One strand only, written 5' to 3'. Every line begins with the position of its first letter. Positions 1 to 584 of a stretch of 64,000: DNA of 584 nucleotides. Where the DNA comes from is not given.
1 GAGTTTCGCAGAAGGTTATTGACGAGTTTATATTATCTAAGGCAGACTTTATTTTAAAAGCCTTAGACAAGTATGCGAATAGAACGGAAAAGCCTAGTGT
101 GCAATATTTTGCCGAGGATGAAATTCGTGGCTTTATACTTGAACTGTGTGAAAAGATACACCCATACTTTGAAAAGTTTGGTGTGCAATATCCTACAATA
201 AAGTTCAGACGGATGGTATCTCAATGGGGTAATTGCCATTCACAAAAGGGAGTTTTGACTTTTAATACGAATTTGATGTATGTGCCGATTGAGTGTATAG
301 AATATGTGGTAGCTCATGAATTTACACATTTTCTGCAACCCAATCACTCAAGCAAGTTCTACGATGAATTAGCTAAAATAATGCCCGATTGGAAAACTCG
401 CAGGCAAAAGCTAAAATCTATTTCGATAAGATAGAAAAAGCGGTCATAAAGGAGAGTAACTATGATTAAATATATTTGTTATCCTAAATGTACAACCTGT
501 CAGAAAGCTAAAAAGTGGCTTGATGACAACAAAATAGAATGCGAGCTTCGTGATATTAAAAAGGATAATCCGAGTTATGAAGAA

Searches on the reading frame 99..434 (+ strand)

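Call 60: search_protein_families(library=pfam, max_evalue=0.001, proteins=[window:99-434:+])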
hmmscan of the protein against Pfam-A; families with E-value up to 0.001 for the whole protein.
window:99-434:+ (111 aa): 2 families
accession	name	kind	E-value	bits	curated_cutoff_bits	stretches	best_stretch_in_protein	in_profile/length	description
PF01863.23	YgjP-like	-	2.7e-33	116.2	26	1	15-107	115-206/207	YgjP-like, metallopeptidase domain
PF08325.16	WLM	-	2.8e-05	24.7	26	1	58-97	74-113/190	WLM domain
